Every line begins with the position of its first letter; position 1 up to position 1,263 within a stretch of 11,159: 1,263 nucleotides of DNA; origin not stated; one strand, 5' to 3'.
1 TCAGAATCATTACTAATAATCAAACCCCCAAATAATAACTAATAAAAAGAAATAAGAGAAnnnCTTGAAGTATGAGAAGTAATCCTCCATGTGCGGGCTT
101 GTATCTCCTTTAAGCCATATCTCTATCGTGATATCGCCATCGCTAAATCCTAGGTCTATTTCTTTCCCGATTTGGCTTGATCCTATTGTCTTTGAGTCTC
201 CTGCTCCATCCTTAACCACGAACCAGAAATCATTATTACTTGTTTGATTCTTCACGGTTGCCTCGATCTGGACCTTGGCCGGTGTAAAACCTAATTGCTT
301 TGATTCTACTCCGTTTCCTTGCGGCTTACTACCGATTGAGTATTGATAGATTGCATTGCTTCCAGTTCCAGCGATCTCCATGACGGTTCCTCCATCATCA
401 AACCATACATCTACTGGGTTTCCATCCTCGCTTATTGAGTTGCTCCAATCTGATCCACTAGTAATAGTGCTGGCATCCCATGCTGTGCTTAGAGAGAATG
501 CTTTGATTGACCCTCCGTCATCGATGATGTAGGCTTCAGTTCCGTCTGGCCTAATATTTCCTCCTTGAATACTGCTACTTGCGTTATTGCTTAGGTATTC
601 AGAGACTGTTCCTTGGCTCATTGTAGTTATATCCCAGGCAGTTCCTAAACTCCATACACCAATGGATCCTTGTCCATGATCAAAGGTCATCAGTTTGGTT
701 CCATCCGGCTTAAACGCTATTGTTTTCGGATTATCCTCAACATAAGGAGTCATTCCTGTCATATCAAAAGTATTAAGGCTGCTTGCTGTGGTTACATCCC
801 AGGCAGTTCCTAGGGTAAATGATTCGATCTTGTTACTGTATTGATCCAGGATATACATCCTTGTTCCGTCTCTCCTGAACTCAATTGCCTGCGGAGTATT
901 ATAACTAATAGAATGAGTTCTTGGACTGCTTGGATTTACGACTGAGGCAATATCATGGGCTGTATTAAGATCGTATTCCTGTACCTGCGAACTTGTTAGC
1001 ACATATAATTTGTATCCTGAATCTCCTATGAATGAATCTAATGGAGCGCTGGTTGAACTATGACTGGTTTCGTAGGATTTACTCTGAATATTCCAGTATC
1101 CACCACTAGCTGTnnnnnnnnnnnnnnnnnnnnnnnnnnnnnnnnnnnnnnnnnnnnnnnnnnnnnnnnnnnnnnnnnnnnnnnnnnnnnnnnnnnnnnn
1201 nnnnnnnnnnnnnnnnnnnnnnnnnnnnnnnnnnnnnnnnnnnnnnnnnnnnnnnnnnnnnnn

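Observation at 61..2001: Modular fibre/adhesin: helical tandem-repeat stalk plus PD40-like beta-propeller plus C-terminal beta domain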

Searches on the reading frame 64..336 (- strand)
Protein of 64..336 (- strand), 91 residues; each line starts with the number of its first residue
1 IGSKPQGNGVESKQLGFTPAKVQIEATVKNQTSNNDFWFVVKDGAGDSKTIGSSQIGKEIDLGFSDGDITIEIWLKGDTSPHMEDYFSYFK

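Call 27: search_protein_representatives(protein=window:64-336:-)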
Query: 91 residues. Proteins with E-value up to 0.001 (for the whole library): 12; up to 1e-10: 2; up to 1e-30: 1. The best 12 are listed.
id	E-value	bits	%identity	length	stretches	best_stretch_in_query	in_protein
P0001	5.7e-53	193.1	100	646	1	1-91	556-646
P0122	5.0e-22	94.1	34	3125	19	15-71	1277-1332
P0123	1.5e-07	47.8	43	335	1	12-86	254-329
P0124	1.7e-07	47.7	34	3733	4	7-54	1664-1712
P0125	2.5e-06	43.9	42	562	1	14-91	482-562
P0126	1.2e-05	41.7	37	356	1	12-88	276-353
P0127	1.5e-05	41.4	30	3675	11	34-82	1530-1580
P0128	1.5e-05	41.4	35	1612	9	28-79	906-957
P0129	3.3e-05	40.3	35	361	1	12-86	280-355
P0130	3.9e-05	40.1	42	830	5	58-78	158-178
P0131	4.9e-05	39.7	38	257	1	12-91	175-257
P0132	2.2e-04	37.7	34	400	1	12-90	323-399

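Call 29: search_protein_families(library=pfam, proteins=[P0122, P0123, P0125, P0126, P0128, P0129, P0130, P0131, P0132], max_evalue=0.01)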
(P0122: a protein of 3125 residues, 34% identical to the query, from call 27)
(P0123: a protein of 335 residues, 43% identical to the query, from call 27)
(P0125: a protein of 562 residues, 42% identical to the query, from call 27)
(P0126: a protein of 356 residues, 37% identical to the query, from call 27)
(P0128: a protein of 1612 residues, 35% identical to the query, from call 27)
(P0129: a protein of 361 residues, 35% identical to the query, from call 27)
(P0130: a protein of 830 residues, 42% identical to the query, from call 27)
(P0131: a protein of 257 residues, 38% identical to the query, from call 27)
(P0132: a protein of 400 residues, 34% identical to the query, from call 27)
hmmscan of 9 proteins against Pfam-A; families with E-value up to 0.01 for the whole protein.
P0122 (3125 aa): 12 families
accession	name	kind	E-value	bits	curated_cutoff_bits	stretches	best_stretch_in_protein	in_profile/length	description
PF05345.18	He_PIG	-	3.4e-298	963.8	24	33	219-296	11-95/96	Putative Ig domain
PF17963.7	Big_9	-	7.6e-99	325.2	23.6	6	1912-1969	31-89/89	Bacterial Ig domain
PF16569.11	GramPos_pilinBB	-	6.1e-61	204.9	30.5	0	336-386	21-70/116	Gram-positive pilin backbone subunit 2, Cna-B-like domain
PF19116.6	DUF5801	-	1.1e-34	120.1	27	0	1758-1782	112-136/137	Domain of unknown function (DUF5801)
PF10698.15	DUF2505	-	5e-32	111.6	26.9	0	2224-2326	30-124/158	Protein of unknown function (DUF2505)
PF06486.16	DUF1093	-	4.7e-23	82.1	26.3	0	2598-2618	31-51/81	Protein of unknown function (DUF1093)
PF16112.10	DUF4830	-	6.8e-19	68.5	23.5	0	85-113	49-77/84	Domain of unknown function (DUF4830)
PF17892.7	Cadherin_5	-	3.2e-14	53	26.5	0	1294-1320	72-98/98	Cadherin-like domain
PF16774.11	Dit_N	-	1.1e-10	42.3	25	0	2728-2757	95-124/129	Distal tail protein, N-terminal domain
PF08196.16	UL2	-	4.4e-10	39.8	25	0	104-125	6-25/59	UL2 protein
PF06632.17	XRCC4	-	5.8e-10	39.5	26.2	0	85-122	63-100/102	XRCC4 N-terminal domain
PF17973.7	bMG10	-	0.0056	17.3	26.2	0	2887-2917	25-55/131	Bacterial Alpha-2-macroglobulin MG10 domain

P0123 (335 aa): 0 families

P0125 (562 aa): 6 families
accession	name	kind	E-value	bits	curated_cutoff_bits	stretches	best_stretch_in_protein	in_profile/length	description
PF23414.1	Beta-prop_EML_2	-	0.00025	21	90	1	230-378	5-145/266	Echinoderm microtubule-associated protein second beta-propeller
PF24817.1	WD40_WDHD1_1st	-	0.00029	20.6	109.9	1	222-279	85-145/291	WDHD1 first WD40 domain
PF00400.38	WD40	-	0.0004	21.3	27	1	253-285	2-35/39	WD domain, G-beta repeat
PF13360.13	PQQ_2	-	0.00061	20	27.6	1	251-383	12-143/233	Outer membrane protein assembly factor BamB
PF23409.1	Beta-prop_EML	-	0.0021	18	88.2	0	260-295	154-189/267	Echinoderm microtubule-associated protein first beta-propeller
PF17164.10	DUF5122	-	0.0077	16.9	27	0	323-341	19-36/36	Domain of unknown function (DUF5122) beta-propeller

P0126 (356 aa): 1 family
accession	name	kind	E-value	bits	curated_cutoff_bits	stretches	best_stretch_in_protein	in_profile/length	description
PF03896.21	TRAP_alpha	-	0.0043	16.7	24.7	1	160-198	16-54/180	Translocon-associated protein (TRAP), alpha subunit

P0128 (1612 aa): 13 families
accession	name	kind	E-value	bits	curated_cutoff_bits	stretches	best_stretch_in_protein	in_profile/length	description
PF24893.1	DUF7743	-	2.3e-49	166.5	27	8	950-1009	15-74/120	Domain of unknown function (DUF7743)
PF12245.14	Big_3_2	-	6.7e-17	62.2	23.3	0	1369-1423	69-121/122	Bacterial Ig-like domain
PF02920.21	Integrase_DNA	-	1.7e-16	60.4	27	0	1394-1428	19-53/70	DNA binding domain of tn916 integrase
PF16743.10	PliI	-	7.2e-16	58.4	27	0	1456-1489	4-37/123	Periplasmic lysozyme inhibitor of I-type lysozyme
PF23237.1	HYR_4C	-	4.3e-12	46.5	27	0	901-933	39-71/73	HYR-like domain with 4 cysteines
PF06832.18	BiPBP_C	-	7.1e-12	45.5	26.8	0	779-848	18-88/90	Penicillin-Binding Protein C-terminus Family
PF21668.3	RPOC_hybrid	-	6.1e-07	29.6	27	0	1276-1314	23-61/102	DNA-directed RNA polymerase subunit beta', hybrid domain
PF09911.14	DUF2140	-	1.2e-06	28.6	34.3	0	701-725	99-123/187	Uncharacterized protein conserved in bacteria (DUF2140)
PF21056.3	ZSWIM1-3_RNaseH-like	-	7.5e-05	23.1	27.2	0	833-854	58-79/128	Zinc finger SWIM domain-containing protein 1/3, RNaseH-like domain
PF13742.12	tRNA_anti_2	-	0.00019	22.1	27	0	1204-1245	52-93/95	OB-fold nucleic acid binding domain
PF05670.18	NFACT-R_1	-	0.00026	21.9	29.8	0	961-1029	37-105/112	NFACT protein RNA binding domain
PF01649.23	Ribosomal_S20p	-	0.0011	20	29.5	0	840-879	42-81/83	Ribosomal protein S20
PF05031.18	NEAT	-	0.0098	16.8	32.8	0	815-880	50-115/119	Iron Transport-associated domain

P0129 (361 aa): 1 family
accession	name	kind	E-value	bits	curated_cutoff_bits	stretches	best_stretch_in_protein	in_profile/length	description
PF22585.3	Sialidase-like_CBM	-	0.0016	18.8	27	1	179-243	72-137/156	Sialidase-like, CBM domain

P0130 (830 aa): 7 families
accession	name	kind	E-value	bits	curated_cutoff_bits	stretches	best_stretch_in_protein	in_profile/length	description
PF00691.25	OmpA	-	6.5e-20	71.7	27.2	1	726-820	2-98/98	OmpA family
PF16405.10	DUF5013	-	7e-11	42.9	28.5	0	401-425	67-91/149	Domain of unknown function (DUF5013)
PF14660.12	DUF4458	-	2.5e-07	31.2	22.4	0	49-76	56-83/114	Domain of unknown function (DUF4458)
PF14347.11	DUF4399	-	1.7e-06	28.7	28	0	150-168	55-73/91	Domain of unknown function (DUF4399)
PF16912.11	Glu_dehyd_C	-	1.3e-05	25.2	34.9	0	412-435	135-158/211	Glucose dehydrogenase C-terminus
PF17145.10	DUF5119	-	8.2e-05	22.9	27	0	378-418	32-73/191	Domain of unknown function (DUF5119)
PF13954.11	PapC_N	-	0.006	17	27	0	397-424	19-45/146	PapC N-terminal domain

P0131 (257 aa): 0 families

P0132 (400 aa): 0 families
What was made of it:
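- On Ig-like domains of the He_PIG / Big_9 type: It does match 19 tandem stretches of P0122 (E 5e-22), a protein built of He_PIG/Big_9 repeats (calls 27, 29).
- Ig-like repeats of the same type build cellular adhesins (call 29).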

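Call 30: find_encoding_contigs(protein=P0125, flank=10000, max_places=3)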
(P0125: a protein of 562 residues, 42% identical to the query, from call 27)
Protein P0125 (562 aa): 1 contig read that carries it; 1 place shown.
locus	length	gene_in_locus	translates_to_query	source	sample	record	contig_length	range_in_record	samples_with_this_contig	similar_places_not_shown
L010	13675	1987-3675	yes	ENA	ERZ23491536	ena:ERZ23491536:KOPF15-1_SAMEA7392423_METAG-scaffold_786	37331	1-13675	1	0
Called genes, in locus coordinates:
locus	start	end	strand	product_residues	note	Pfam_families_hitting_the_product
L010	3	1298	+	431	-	?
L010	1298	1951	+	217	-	-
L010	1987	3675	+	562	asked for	PF23381:Beta-prop_IFT122_1st (faint)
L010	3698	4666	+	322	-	-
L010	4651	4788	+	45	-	-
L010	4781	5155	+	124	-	-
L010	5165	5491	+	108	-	-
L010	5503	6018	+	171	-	-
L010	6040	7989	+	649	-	PF23899:SU10_portal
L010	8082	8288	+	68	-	-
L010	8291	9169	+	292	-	-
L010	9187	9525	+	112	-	-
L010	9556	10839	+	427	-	PF17236:SU10_MCP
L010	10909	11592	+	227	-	-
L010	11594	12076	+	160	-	-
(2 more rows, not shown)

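Call 31: find_encoding_contigs(protein=P0126, flank=10000, max_places=3)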
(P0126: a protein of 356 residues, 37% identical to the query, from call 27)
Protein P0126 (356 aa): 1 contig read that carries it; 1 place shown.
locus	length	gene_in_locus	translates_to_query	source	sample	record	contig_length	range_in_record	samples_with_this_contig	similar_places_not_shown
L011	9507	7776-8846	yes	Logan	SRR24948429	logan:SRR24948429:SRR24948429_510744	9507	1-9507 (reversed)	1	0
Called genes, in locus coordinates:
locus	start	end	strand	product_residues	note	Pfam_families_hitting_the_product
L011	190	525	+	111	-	-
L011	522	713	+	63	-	-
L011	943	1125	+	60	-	-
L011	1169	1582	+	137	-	-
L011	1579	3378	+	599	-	PF03175:DNA_pol_B_2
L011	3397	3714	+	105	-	-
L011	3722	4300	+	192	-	-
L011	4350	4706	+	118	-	-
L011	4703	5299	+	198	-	-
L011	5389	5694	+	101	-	-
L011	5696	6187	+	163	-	-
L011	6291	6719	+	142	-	-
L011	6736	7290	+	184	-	-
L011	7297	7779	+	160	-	-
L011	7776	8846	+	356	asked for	-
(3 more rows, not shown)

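Call 54: find_related_loci(query=A3, collection=viral_contigs, flank=8000)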
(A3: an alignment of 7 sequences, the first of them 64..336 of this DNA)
Query A3 (91 aa) in viral_contigs; peptide patterns used: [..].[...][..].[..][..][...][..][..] (x = any residue, [..] = any of these).
20 stretches matched a pattern, but none encodes a relative of the query by tblastn (E <= 1e-3).

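Call 76: find_homologous_proteins(query=A3, max_evalue=0.001)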
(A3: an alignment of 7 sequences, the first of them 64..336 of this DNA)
Query A3 (7 sequences): 4179 candidates shared short words with the query, none scored E <= 0.001.

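Call 77: find_encoding_contigs(protein=P0132, flank=10000, max_places=2)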
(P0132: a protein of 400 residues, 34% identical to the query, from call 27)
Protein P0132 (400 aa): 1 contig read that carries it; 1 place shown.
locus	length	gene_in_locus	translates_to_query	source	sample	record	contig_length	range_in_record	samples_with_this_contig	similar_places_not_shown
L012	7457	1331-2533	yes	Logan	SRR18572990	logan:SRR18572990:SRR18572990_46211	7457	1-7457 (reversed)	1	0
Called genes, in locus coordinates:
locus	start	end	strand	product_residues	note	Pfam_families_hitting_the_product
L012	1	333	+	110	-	?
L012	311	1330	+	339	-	-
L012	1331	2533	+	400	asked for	-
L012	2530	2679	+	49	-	-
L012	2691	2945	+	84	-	-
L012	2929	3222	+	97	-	-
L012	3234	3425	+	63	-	-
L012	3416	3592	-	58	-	-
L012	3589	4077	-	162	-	-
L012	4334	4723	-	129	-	-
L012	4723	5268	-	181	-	-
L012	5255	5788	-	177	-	-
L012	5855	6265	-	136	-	-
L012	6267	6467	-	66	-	-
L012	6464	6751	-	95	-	-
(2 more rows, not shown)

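Call 78: find_encoding_contigs(protein=P0129, flank=10000, max_places=2)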
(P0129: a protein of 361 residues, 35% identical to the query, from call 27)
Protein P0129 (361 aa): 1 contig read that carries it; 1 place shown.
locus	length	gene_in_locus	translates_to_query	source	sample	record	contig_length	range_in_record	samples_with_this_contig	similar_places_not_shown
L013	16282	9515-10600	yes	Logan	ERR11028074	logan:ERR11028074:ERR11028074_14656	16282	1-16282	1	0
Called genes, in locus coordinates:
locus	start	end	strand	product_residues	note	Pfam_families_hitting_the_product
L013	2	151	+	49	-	?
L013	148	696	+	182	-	-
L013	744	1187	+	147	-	-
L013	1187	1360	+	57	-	-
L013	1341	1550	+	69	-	-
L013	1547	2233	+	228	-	-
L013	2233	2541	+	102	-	-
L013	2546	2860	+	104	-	-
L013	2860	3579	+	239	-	-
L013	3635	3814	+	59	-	-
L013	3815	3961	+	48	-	-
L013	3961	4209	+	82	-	-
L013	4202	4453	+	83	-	-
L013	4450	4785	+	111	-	-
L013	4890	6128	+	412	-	PF01047:MarR (weak), PF12802:MarR_2 (weak), PF13412:HTH_24 (weak), PF22665:WHD_DUF6293 (weak), PF25213:HVO_A0261_N (weak), PF24034:DUF7343 (weak)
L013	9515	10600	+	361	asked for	-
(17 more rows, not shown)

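Call 79: find_encoding_contigs(protein=P0123, flank=10000, max_places=2)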
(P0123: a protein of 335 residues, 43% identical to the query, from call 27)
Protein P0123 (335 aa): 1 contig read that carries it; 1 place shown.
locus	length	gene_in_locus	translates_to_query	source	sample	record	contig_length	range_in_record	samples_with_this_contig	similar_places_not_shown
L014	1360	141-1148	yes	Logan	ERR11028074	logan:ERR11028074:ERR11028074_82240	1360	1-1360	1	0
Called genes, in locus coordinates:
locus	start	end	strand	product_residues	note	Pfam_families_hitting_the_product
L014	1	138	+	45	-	?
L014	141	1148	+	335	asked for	-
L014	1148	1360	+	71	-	?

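Call 87: search_protein_families(library=pfam, proteins=[window:64-336:-], max_evalue=10)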
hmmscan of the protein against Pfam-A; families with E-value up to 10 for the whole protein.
window:64-336:- (91 aa): 3 families
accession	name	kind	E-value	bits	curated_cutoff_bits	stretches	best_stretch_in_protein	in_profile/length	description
PF22261.3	GPR128_GAIN_subdom_B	-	0.067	13.8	21.7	1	26-80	14-68/119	GPR128 GAIN subdomain B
PF22518.2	DUF6997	-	0.17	12.5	27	1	23-66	58-101/175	Domain of unknown function (DUF6997)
PF05677.18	DUF818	-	0.24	10.7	20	1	20-58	226-266/365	Chlamydia CHLPS protein (DUF818)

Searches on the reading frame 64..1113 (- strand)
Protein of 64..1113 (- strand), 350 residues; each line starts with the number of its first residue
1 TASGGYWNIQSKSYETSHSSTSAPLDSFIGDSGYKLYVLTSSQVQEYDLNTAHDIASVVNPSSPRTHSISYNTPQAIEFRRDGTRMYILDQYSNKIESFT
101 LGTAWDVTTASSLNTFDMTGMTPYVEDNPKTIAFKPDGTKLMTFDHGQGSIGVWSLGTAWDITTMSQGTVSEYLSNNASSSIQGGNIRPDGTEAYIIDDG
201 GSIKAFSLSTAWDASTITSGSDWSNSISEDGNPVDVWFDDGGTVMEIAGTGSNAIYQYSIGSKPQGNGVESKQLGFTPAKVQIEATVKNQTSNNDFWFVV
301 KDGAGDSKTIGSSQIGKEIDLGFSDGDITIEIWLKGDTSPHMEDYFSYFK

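Call 55: predict_structure(alignment_id=A2)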
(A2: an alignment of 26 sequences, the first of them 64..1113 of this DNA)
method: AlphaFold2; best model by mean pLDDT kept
length: 350 residues; sequences in the alignment: 26
mean_pLDDT: 84.2   pTM: 0.74
mean pLDDT of the five models: 84.2, 83.2, 82.7, 82.3, 81.0
residues with pLDDT >= 90: 176; 70-90: 115; 50-70: 38; < 50: 21
segments of 3 or more residues with pLDDT < 50: 1-15, 263-266
pLDDT, mean of each block of 10 residues (from residue 1): 38 52 90 94 94 86 88 94 97 95 97 90 75 96 90 95 90 69 92 90 87 84 59 91 88 85 52 82 91 87 90 96 84 70 88
secondary structure, 60 per line:
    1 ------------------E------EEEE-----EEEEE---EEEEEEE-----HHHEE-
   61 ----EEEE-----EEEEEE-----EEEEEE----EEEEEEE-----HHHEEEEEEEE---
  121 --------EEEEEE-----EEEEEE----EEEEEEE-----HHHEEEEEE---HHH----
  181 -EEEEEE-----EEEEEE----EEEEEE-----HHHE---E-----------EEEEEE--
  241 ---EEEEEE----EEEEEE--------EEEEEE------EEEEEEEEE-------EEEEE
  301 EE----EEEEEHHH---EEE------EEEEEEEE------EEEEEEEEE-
elements in order: E26-29 E35-39 E43-49 E65-68 E74-79 E85-90 E95-101 E110-117 E129-134 E140-145 E150-156 E165-170 E182-187 E193-198 E203-208 E233-238 E244-249 E254-259 E268-273 E280-288 E296-302 E307-311 E318-320 E327-334 E341-349
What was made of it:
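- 64..333 (-): C-terminal Ig-like seven-stranded beta-sandwich (aa ~564-645) plus a short linker. AF2 pLDDT 82-96 (call 55).
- On phi11 Gp45-type receptor-binding protein (stem-platform-tower): The end domain is predicted as a self-contained 7-strand sandwich (call 55).
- On Ig-like domains of the He_PIG / Big_9 type: AF2 gives a 7-strand sandwich (call 55).
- Checked: It is seven strands at aa 564-645, with pLDDT 82-96 once homologues are added to the alignment (call 55).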

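Call 63: search_solved_structures(query=A2, max_evalue=1)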
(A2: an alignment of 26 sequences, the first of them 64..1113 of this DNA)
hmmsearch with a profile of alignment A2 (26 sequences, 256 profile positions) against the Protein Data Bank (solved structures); distinct sequences matched with E-value up to 1: 39.
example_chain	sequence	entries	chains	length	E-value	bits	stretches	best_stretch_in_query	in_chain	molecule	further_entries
1l0q_A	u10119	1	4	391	8.8e-17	64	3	46-191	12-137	Surface layer protein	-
5c2v_B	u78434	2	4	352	1e-06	31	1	20-243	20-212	HYDRAZINE SYNTHASE BETA SUBUNIT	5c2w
1ri6_A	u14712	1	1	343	2.6e-06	29.7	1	17-193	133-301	putative isomerase ybhE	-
6nau_A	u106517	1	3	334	3.6e-06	29.2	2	172-251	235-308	6-phosphogluconolactonase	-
5yzv_A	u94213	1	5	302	2.3e-05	26.6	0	66-183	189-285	Probable serine/threonine-protein kinase PkwA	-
4qrj_A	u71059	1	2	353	9.5e-05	24.6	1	68-188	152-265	putative 6-phosphogluconolactonase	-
7djl_C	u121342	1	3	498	0.0009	21.4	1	13-96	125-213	Protein SUPPRESSOR OF QUENCHING 1, chloroplastic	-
7djm_A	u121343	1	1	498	0.00092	21.3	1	13-96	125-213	Protein SUPPRESSOR OF QUENCHING 1, chloroplastic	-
3hfq_A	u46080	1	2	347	0.0017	20.4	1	26-144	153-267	uncharacterized protein lp_2219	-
7djk_A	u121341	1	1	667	0.0032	19.6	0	13-96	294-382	Protein SUPPRESSOR OF QUENCHING 1, chloroplastic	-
7djj_A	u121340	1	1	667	0.0032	19.6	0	13-96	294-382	Protein SUPPRESSOR OF QUENCHING 1, chloroplastic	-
3u4y_A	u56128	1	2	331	0.0066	18.5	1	16-145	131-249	uncharacterized protein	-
3fgb_A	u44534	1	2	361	0.0086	18.1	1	17-134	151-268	uncharacterized protein Q89ZH8_BACTN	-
3scy_A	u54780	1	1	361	0.024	16.7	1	70-198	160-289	Hypothetical bacterial 6-phosphogluconolactonase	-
6igb_A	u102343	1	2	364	0.06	15.4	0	168-239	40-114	Periplasmic gluconolactonase, PpgL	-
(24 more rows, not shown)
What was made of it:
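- On YVTN / lactonase / SGL propeller superfamily: The family profile against 1l0q gives E 8.8e-17 (call 63).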

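Call 66: fold_search(model_id=the predicted structure, library=viral)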
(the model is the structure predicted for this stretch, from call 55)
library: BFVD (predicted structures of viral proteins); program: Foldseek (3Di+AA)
matches with E <= 10: 1300; with E <= 0.001: 340
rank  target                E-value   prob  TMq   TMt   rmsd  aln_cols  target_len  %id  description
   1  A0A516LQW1            6.9e-24  1.00  0.65  0.22  12.3       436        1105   20  (no name in the UniProt tables at hand)
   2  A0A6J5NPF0            1.0e-22  1.00  0.63  0.47   2.2       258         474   27  Uncharacterized protein [uncultured Caudovirales phage]
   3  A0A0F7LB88            1.6e-22  1.00  0.63  0.40   2.4       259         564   27  Uncharacterized protein [uncultured marine virus]
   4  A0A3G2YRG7            1.7e-21  1.00  0.64  0.56   2.7       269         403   29  Uncharacterized protein [Lentibacter phage vB_LenP_ICBM2]
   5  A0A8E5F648            6.2e-21  1.00  0.64  0.19  11.3       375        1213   23  (no name in the UniProt tables at hand)
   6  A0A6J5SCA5            1.5e-20  1.00  0.61  0.23   2.6       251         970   23  Baseplate wedge subunit [uncultured Caudovirales phage]
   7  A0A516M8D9            3.5e-20  1.00  0.62  0.43  11.9       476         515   16  (no name in the UniProt tables at hand)
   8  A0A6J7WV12            1.3e-18  1.00  0.62  0.17  15.3       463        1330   16  Uncharacterized protein [uncultured Caudovirales phage]
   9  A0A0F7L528            2.7e-18  1.00  0.63  0.36   8.1       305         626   20  Uncharacterized protein [uncultured marine virus]
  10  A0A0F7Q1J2            4.9e-16  1.00  0.49  0.71   3.8       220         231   23  Uncharacterized protein (Fragment) [Cellulophaga phage Mariner]
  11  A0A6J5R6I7            7.9e-13  1.00  0.47  0.22   9.2       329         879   18  Lactonase, 7-bladed beta propeller [uncultured Caudovirales phage]
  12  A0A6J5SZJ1            2.6e-11  1.00  0.42  0.44  17.4       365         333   17  COG3391 Uncharacterized conserved protein [uncultured Caudovirales phage]
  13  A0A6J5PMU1            1.9e-10  1.00  0.41  0.34  17.3       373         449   12  WD40/YVTN repeat-like-containing domain containing protein [uncultured Caudovirales phage]
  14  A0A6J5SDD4            2.9e-10  1.00  0.38  0.22   7.8       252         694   19  WD40/YVTN repeat-like-containing domain containing protein [uncultured Caudovirales phage]
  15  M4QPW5                1.1e-09  1.00  0.39  0.26   8.8       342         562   12  (no name in the UniProt tables at hand)
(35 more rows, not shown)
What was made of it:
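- BFVD viral models superpose at 2.2-2.7 A over about 255 residues (call 66).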
